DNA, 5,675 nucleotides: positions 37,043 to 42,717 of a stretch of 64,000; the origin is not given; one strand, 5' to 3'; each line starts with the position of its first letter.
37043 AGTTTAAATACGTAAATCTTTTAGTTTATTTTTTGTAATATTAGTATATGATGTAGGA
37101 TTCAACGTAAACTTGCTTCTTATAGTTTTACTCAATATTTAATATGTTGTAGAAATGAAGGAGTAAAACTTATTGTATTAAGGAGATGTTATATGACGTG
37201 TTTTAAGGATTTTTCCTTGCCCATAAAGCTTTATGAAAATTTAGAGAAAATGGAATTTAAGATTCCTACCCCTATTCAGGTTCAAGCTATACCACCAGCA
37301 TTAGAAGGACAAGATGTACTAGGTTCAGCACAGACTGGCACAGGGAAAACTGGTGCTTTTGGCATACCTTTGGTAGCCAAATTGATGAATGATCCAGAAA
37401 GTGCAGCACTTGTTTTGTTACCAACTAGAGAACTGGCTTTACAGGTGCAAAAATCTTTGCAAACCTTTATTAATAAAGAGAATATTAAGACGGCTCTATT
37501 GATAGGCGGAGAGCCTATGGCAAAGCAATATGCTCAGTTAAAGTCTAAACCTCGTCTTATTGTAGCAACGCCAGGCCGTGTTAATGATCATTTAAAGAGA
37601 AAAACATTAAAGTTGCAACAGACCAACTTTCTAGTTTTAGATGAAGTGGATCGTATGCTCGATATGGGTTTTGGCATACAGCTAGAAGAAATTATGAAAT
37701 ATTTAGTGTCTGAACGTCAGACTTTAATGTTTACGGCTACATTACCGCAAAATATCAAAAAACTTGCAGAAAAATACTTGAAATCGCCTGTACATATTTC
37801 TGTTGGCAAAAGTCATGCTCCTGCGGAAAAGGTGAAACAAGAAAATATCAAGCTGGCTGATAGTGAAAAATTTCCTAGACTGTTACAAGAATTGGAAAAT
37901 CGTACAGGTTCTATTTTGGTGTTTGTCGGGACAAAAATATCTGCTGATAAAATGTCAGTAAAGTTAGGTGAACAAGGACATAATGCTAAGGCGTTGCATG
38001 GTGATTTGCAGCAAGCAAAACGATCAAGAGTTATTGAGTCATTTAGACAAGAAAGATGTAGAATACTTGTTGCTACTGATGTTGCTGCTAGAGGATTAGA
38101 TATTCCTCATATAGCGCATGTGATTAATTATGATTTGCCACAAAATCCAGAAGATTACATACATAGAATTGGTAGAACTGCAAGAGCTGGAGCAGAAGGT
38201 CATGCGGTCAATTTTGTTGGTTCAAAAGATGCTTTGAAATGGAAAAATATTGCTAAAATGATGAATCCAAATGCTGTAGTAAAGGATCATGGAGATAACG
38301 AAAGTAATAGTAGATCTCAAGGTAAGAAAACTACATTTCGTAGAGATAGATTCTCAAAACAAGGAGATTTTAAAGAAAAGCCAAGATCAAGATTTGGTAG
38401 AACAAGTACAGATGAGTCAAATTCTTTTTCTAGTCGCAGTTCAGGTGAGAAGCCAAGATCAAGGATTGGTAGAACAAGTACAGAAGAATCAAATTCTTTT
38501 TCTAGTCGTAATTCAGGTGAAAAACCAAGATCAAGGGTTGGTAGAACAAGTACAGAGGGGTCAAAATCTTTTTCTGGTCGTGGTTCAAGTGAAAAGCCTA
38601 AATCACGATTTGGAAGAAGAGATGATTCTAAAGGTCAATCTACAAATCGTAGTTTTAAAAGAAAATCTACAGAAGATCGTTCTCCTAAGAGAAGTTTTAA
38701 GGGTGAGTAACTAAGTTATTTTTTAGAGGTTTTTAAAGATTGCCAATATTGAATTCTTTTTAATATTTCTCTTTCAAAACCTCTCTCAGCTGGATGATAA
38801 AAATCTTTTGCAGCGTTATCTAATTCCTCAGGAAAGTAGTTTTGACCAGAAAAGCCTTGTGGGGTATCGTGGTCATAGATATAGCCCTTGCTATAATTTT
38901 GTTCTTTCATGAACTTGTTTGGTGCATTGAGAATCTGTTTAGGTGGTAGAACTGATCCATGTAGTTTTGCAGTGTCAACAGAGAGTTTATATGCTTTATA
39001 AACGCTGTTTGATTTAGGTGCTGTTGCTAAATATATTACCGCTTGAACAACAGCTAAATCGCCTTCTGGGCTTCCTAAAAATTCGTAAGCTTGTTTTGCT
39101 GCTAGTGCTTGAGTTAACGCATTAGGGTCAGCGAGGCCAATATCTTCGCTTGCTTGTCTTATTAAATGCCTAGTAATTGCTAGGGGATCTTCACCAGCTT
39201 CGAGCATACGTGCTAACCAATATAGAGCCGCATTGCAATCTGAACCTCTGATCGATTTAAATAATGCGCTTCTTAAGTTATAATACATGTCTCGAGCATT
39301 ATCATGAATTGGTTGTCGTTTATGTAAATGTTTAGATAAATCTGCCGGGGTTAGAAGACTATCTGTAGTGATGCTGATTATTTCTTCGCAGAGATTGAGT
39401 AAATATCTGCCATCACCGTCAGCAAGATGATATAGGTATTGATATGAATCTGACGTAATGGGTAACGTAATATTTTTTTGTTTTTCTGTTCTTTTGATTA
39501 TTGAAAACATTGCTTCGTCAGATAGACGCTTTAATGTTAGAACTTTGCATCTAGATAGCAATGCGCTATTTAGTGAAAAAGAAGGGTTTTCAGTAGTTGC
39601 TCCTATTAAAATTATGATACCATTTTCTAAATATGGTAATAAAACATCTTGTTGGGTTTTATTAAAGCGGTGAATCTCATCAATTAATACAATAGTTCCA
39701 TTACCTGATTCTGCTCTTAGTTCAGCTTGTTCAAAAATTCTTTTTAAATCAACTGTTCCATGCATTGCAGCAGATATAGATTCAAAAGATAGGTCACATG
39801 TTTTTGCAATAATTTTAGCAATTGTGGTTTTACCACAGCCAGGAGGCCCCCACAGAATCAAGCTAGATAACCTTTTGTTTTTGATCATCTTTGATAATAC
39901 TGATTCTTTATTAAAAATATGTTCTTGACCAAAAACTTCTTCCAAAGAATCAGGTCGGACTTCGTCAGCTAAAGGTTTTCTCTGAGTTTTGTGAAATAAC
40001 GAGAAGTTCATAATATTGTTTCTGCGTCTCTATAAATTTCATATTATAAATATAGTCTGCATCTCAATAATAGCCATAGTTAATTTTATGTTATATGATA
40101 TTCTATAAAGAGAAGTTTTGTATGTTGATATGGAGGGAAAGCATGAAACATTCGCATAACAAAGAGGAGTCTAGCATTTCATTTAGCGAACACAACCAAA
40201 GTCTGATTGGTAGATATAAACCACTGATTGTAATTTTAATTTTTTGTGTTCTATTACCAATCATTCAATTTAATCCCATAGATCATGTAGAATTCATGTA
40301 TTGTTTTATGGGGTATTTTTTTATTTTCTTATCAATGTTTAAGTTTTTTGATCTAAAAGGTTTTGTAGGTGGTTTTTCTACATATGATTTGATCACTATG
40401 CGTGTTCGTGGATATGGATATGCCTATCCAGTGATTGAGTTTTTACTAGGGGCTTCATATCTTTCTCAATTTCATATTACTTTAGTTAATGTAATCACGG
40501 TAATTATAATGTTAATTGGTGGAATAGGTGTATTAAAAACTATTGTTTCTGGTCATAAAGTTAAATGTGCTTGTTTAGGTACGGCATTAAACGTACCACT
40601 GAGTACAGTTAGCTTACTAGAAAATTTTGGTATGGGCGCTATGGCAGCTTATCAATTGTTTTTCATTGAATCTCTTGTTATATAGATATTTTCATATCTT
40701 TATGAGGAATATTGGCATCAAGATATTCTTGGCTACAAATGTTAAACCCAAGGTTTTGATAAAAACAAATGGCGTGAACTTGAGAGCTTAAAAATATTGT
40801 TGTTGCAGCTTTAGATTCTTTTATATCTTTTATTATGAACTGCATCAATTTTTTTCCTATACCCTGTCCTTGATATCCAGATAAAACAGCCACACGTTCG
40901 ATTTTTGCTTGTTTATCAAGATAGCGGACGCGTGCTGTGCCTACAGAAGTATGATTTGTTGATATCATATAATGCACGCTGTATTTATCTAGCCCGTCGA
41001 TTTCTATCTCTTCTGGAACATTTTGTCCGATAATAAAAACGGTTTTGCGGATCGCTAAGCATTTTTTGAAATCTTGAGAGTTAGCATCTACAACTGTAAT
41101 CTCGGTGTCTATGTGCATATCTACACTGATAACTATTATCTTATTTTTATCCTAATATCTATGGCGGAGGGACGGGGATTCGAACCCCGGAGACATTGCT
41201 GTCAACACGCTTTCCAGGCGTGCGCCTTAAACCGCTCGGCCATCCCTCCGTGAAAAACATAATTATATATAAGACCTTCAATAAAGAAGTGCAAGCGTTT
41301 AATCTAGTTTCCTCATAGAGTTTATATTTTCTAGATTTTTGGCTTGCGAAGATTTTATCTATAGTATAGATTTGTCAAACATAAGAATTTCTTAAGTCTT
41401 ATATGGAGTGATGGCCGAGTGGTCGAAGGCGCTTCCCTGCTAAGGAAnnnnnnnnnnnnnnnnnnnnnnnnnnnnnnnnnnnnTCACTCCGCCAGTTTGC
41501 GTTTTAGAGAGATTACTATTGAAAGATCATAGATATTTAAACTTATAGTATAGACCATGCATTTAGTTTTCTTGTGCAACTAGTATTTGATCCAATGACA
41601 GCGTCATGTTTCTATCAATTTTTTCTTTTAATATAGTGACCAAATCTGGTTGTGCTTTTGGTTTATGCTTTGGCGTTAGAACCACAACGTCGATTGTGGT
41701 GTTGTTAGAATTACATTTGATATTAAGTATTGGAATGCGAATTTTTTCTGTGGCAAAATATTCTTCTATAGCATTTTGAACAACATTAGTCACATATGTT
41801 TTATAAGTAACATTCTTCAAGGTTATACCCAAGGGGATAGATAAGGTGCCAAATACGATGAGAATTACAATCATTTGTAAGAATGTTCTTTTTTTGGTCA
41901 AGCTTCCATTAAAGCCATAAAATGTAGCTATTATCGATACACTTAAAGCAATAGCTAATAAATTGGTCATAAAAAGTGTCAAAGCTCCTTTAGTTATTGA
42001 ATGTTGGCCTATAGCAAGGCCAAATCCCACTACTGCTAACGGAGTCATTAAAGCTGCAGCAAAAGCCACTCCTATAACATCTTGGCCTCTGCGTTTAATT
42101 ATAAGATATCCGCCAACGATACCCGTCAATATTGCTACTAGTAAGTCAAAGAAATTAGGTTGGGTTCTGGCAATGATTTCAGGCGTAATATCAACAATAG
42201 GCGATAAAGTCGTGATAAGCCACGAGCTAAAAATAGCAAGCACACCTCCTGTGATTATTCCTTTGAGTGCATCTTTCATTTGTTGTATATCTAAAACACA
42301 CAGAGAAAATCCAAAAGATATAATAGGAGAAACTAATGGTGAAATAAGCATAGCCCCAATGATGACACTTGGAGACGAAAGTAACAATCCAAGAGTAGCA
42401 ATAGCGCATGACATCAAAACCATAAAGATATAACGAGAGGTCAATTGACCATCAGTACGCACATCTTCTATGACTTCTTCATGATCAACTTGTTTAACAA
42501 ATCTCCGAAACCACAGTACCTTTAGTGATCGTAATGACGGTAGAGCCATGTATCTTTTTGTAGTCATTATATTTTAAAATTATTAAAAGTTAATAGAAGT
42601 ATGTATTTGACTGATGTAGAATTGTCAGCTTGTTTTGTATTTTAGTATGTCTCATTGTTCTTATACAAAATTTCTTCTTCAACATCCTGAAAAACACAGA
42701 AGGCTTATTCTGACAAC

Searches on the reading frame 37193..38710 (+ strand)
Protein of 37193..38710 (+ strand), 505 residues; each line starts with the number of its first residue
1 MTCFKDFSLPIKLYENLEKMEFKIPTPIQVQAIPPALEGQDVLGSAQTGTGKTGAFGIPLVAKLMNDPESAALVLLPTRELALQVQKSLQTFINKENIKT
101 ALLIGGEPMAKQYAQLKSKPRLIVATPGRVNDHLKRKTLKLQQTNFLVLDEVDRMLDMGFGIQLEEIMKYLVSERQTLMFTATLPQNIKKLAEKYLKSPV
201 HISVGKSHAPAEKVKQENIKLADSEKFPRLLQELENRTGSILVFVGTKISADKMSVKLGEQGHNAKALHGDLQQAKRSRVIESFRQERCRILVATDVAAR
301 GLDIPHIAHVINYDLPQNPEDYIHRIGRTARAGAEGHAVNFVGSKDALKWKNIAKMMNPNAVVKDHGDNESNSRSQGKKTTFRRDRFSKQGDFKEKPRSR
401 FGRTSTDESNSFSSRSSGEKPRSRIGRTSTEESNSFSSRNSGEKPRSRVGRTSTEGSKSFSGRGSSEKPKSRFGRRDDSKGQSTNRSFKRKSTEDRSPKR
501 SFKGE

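Call 80: search_protein_families(library=pfam, proteins=[window:37193-38710:+], max_evalue=0.00001)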
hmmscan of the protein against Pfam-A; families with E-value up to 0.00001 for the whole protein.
window:37193-38710:+ (505 aa): 3 families
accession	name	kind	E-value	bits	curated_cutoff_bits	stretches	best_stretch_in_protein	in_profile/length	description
PF00270.35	DEAD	-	8e-50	169.3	26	1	26-190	1-166/167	DEAD/DEAH box helicase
PF00271.37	Helicase_C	-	1.8e-34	118.7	23.5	1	226-333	2-110/110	Helicase conserved C-terminal domain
PF04851.21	ResIII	-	9.1e-11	42.4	22.5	1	43-185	27-163/164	Type III restriction enzyme, res subunit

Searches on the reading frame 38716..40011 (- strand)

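Call 80: search_protein_families(library=pfam, proteins=[window:38716-40011:-], max_evalue=0.00001)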
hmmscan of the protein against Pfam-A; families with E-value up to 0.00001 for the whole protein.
window:38716-40011:- (431 aa): 6 families
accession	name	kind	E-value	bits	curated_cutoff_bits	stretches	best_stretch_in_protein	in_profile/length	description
PF12002.13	MgsA_C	-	5.1e-60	202.6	27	1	256-423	1-166/167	MgsA AAA+ ATPase C terminal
PF00004.35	AAA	-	1.5e-17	64.7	21.2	1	51-158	1-126/131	ATPase family associated with various cellular activities (AAA)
PF05496.18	RuvB_N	-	3.8e-16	59.7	27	1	18-144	1-125/159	Holliday junction DNA helicase RuvB P-loop domain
PF16193.11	AAA_assoc_2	-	3.1e-14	53.4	34.3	1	182-255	4-81/81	AAA C-terminal domain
PF07728.20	AAA_5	-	2.8e-09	37.5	22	1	51-140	2-102/139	AAA domain (dynein-related subfamily)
PF13173.12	AAA_14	-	8.7e-06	26.2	27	0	51-161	5-121/129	AAA domain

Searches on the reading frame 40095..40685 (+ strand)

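Call 80: search_protein_families(library=pfam, proteins=[window:40095-40685:+], max_evalue=0.00001)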
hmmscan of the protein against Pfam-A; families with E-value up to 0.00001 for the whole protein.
window:40095-40685:+ (196 aa): 1 family
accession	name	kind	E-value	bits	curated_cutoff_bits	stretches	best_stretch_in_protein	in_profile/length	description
PF07291.16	MauE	-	4.7e-10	40.3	27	1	68-188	8-126/128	Methylamine utilisation protein MauE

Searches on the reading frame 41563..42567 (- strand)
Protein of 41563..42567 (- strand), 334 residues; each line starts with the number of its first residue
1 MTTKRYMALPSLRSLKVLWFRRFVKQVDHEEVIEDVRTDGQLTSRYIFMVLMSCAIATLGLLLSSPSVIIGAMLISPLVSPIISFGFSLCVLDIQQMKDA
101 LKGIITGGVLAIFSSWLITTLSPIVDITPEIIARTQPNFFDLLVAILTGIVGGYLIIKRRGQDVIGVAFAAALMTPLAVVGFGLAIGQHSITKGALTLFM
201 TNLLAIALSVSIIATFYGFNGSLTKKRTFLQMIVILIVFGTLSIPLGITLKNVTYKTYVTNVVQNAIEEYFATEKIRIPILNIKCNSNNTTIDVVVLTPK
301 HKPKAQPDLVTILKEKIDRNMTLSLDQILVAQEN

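Call 80: search_protein_families(library=pfam, proteins=[window:41563-42567:-], max_evalue=0.00001)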
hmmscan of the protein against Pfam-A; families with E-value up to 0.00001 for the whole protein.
window:41563-42567:- (334 aa): 1 family
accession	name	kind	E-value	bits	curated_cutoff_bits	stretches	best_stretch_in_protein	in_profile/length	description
PF04087.19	DUF389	-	5.9e-34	117.5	23.9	1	73-208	1-137/137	Domain of unknown function (DUF389)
